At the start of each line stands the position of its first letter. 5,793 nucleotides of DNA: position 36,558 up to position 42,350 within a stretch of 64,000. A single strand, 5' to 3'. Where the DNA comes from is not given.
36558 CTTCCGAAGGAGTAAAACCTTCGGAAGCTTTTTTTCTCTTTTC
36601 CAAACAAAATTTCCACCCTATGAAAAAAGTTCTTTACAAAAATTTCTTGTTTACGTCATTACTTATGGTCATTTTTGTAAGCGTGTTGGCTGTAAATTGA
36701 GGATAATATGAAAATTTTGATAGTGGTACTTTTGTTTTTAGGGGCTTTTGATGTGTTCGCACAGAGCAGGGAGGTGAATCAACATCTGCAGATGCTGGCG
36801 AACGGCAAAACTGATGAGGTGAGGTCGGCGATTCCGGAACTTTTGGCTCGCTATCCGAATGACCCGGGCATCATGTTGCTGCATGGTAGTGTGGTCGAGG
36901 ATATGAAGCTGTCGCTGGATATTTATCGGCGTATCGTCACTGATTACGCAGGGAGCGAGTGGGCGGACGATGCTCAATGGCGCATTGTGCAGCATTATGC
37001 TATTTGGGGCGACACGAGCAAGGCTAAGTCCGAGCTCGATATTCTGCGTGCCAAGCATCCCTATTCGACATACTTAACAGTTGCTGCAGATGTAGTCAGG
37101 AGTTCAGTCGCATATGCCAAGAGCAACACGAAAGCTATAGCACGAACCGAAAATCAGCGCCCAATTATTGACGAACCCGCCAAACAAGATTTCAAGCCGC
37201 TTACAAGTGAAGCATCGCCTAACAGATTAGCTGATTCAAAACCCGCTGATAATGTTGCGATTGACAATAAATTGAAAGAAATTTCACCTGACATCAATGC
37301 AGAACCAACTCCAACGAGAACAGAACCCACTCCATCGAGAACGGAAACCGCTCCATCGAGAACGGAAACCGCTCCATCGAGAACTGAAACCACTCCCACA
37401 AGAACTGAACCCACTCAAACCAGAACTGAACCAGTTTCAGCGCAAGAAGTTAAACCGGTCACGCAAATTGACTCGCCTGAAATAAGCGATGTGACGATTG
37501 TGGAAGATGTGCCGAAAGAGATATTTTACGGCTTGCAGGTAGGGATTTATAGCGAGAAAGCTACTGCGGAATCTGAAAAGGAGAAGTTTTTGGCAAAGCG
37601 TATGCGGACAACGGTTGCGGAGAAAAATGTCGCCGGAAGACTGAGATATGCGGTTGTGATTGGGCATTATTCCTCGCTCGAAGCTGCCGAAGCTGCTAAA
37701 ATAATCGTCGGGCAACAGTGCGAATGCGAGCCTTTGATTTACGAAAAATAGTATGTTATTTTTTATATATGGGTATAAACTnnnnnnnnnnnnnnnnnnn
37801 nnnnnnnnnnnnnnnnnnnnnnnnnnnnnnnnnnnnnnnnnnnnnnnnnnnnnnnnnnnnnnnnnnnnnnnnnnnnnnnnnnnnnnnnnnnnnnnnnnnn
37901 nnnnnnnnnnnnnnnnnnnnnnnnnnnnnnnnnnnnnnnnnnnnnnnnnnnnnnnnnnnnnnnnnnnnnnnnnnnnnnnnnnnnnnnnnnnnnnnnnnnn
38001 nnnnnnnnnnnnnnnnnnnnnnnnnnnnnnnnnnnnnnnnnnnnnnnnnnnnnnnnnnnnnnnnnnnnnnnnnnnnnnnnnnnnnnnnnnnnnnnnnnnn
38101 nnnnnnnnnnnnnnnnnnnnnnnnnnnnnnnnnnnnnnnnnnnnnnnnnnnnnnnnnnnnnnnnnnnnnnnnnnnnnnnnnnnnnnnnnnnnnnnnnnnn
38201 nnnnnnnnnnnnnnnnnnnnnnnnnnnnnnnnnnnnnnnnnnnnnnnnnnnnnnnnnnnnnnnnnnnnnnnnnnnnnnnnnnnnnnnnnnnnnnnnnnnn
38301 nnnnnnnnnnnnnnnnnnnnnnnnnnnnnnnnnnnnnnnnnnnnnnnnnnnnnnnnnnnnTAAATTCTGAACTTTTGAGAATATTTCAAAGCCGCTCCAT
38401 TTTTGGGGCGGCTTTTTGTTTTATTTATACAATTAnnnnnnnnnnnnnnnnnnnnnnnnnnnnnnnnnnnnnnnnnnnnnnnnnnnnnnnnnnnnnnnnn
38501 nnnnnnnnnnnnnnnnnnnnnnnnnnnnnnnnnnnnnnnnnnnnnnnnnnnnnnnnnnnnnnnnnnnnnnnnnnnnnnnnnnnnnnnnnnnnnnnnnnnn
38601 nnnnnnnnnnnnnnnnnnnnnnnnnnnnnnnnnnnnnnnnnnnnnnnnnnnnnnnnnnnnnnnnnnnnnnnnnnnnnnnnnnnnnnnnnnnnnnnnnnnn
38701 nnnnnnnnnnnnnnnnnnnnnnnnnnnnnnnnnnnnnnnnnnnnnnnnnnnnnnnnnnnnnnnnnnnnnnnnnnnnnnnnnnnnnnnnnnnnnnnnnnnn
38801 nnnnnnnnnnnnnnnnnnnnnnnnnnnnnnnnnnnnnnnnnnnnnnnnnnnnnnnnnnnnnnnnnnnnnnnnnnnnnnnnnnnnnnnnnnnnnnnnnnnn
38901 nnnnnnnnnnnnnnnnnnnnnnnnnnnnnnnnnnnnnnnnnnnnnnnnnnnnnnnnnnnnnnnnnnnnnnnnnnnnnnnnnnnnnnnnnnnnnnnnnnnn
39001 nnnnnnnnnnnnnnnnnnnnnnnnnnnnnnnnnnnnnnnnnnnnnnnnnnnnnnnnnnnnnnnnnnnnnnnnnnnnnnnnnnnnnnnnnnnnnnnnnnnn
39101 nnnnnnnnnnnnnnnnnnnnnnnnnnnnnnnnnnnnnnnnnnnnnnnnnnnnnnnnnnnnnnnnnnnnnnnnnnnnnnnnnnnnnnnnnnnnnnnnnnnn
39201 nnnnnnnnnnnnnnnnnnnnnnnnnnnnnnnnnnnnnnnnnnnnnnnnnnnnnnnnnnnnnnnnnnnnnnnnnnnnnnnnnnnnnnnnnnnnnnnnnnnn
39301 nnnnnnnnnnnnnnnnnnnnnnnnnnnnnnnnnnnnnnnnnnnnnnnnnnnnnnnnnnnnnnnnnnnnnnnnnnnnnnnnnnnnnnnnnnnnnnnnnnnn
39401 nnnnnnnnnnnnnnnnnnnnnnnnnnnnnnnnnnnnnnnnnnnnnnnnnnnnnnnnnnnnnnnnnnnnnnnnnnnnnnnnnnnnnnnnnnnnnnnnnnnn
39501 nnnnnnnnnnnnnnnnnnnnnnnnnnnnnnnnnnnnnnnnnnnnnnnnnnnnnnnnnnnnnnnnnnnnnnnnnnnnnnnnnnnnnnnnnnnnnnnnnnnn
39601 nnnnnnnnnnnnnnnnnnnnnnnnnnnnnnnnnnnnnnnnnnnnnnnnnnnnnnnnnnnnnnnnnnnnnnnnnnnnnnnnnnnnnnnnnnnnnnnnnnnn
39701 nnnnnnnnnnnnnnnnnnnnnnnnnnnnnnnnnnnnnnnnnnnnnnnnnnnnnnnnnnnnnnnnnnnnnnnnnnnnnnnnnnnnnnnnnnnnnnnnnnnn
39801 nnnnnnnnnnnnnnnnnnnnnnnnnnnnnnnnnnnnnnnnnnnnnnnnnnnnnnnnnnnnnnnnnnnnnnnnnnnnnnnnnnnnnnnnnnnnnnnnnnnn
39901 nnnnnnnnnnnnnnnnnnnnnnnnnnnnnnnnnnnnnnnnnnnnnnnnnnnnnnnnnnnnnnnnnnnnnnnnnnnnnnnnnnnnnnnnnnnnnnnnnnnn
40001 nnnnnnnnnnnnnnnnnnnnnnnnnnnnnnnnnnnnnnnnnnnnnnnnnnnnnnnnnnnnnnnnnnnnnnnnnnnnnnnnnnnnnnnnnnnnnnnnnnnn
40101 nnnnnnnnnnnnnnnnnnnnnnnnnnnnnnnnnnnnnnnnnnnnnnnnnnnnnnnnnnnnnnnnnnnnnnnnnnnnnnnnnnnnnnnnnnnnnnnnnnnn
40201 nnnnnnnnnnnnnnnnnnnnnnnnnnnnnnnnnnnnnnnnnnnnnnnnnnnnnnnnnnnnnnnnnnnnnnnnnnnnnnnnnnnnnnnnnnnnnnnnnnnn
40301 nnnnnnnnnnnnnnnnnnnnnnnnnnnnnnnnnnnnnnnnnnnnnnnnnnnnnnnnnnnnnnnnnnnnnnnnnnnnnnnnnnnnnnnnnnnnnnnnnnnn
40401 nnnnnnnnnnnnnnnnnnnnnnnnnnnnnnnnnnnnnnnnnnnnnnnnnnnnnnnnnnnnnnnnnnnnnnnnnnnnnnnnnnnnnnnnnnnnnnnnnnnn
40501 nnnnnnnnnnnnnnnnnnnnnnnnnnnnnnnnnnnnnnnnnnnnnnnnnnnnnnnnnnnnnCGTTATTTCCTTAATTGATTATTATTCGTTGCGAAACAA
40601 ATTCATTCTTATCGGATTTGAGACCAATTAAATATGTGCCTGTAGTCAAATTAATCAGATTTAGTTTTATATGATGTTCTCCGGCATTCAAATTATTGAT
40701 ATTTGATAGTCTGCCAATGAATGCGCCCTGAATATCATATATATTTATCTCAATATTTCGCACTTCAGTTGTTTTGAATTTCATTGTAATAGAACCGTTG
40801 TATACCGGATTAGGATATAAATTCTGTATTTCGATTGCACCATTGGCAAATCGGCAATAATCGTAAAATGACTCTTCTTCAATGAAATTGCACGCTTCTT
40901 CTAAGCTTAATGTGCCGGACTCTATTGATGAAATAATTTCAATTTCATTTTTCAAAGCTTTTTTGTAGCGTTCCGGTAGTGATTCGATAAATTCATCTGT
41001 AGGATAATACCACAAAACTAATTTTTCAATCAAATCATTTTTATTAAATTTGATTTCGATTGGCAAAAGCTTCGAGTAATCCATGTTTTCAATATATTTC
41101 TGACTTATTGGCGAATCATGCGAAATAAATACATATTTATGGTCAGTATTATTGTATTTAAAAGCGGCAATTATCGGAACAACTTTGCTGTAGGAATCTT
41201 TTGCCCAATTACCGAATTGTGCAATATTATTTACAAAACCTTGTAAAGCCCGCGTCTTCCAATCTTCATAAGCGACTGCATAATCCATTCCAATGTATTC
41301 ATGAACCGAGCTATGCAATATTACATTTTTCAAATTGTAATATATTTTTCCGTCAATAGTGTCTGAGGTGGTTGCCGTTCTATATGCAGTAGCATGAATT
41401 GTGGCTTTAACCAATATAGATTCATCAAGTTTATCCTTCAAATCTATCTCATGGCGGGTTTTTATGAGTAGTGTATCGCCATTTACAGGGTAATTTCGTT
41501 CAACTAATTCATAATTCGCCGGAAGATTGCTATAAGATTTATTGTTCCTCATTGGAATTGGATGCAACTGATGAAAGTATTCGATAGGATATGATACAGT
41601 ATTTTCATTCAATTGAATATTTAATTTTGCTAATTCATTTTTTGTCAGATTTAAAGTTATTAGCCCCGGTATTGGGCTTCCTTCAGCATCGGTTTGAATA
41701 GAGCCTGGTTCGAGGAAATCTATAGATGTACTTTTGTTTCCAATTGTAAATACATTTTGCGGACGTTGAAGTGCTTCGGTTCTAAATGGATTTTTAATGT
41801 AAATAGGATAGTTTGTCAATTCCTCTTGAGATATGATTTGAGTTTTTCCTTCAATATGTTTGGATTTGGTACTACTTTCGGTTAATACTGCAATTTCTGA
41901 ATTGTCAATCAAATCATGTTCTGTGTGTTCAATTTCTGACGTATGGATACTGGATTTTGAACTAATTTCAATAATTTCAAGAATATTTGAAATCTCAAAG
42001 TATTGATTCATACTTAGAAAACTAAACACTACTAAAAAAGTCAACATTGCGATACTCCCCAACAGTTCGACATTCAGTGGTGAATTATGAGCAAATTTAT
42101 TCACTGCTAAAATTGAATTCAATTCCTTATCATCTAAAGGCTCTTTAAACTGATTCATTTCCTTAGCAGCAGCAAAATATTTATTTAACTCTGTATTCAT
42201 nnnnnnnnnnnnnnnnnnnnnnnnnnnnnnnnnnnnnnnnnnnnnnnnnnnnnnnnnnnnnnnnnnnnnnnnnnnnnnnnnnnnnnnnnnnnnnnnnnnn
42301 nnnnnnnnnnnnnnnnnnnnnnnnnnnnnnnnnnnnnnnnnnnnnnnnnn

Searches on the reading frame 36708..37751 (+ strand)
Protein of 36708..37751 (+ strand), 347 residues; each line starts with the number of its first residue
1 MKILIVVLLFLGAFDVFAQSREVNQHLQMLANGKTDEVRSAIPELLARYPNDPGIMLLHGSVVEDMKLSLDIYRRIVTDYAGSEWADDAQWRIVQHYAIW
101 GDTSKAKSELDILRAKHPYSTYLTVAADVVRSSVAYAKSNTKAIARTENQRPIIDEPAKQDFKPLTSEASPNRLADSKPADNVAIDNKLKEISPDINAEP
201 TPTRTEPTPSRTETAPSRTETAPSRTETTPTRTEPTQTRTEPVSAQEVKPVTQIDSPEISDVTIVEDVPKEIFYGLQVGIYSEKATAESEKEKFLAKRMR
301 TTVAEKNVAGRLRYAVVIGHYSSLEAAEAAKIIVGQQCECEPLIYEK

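Call 24: search_protein_families(library=pfam, proteins=[window:36708-37751:+], max_evalue=0.001)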
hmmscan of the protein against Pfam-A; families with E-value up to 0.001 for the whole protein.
window:36708-37751:+ (347 aa): 1 family
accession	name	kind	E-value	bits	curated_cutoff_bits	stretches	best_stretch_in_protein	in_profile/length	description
PF05036.18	SPOR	-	8.1e-08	32.9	21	1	273-331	4-61/76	SPOR domain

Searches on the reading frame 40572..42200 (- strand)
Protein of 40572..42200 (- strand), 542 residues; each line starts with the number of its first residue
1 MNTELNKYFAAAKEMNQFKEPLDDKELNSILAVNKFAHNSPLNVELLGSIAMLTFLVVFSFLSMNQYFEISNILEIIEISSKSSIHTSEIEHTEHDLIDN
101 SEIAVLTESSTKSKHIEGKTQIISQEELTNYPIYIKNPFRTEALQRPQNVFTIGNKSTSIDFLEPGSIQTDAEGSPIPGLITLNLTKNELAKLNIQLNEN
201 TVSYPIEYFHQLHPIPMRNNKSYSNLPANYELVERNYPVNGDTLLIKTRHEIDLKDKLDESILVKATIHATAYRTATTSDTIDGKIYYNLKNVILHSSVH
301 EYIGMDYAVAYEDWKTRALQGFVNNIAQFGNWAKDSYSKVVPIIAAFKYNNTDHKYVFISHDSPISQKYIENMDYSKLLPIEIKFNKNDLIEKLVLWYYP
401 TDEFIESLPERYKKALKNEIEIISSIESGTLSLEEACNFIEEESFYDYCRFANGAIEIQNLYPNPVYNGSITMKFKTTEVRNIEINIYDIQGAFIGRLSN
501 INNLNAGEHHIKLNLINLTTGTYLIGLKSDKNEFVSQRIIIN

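Call 3: search_protein_families(library=pfam, proteins=[window:40572-42200:-], max_evalue=0.1)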
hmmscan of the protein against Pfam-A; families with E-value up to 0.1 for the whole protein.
window:40572-42200:- (542 aa): 1 family
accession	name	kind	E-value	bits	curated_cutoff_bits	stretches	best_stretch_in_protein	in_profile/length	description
PF18962.6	Por_Secre_tail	-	5.2e-13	49.5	27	1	461-541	1-75/75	Secretion system C-terminal sorting domain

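Call 4: search_protein_families(library=ncbifam, proteins=[window:40572-42200:-], max_evalue=0.1)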
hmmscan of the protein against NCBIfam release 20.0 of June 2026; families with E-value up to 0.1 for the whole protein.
window:40572-42200:- (542 aa): 5 families
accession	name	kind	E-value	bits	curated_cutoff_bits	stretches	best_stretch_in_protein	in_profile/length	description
TIGR04183.1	Por_Secre_tail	domain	9.1e-09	35.2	23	1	461-542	1-72/72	T9SS type A sorting domain-containing protein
NF050177.1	TapA_OM_Porphy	equivalog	0.0003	19.7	500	1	460-539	472-542/544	TapA/TapC family T9SS-dependent outer membrane protein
NF002141.0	PRK00977.1-5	equivalog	0.0067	16.3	92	1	404-437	15-48/93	exodeoxyribonuclease VII small subunit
NF002140.0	PRK00977.1-4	equivalog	0.055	13.3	71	0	410-441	10-41/81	exodeoxyribonuclease VII small subunit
NF010669.0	PRK14066.1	equivalog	0.095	13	113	0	410-442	4-36/76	exodeoxyribonuclease VII small subunit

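Call 61: find_encoding_contigs(protein=window:40572-42200:-, flank=3000, max_places=3)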
Protein window:40572-42200:- (542 aa): 4 contigs read that carry it; 3 places shown.
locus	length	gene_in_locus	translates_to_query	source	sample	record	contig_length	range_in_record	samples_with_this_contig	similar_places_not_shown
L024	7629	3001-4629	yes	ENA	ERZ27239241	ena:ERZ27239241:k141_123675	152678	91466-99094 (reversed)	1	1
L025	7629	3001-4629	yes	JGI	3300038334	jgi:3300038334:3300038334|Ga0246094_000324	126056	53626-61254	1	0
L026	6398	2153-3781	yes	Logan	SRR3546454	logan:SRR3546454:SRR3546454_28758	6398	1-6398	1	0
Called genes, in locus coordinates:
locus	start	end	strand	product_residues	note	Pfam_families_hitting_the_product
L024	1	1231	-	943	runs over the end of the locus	PF14522:Cytochrome_C7 (faint), PF02085:Cytochrom_CIII (faint), PF09699:Paired_CXXCH_1 (faint), PF14537:Cytochrom_c3_2 (faint), PF01292:Ni_hydr_CYTB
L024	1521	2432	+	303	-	-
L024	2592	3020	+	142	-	PF08281:Sigma70_r4_2, PF04545:Sigma70_r4 (weak), PF22233:PhyR_sigma-like (weak)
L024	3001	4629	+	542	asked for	PF18962:Por_Secre_tail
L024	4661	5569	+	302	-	PF14870:PSII_BNR (weak), PF02012:BNR (faint), PF25852:DUF6242_C (weak), PF15902:Sortilin-Vps10 (weak)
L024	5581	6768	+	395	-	PF02012:BNR (faint), PF14870:PSII_BNR, PF18962:Por_Secre_tail (weak)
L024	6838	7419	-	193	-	PF08534:Redoxin (weak), PF00255:GSHPx, PF00578:AhpC-TSA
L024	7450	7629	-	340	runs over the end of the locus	PF05036:SPOR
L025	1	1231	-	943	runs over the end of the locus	PF14522:Cytochrome_C7 (faint), PF02085:Cytochrom_CIII (faint), PF09699:Paired_CXXCH_1 (faint), PF14537:Cytochrom_c3_2 (faint), PF01292:Ni_hydr_CYTB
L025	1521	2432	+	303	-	-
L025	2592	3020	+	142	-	PF08281:Sigma70_r4_2, PF04545:Sigma70_r4 (weak), PF22233:PhyR_sigma-like (weak)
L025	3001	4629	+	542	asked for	PF18962:Por_Secre_tail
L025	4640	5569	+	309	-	PF14870:PSII_BNR (weak), PF02012:BNR (faint), PF25852:DUF6242_C (weak), PF15902:Sortilin-Vps10 (weak)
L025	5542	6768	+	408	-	PF02012:BNR (faint), PF14870:PSII_BNR, PF18962:Por_Secre_tail (weak)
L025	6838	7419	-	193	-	PF08534:Redoxin (weak), PF00255:GSHPx, PF00578:AhpC-TSA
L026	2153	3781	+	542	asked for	PF18962:Por_Secre_tail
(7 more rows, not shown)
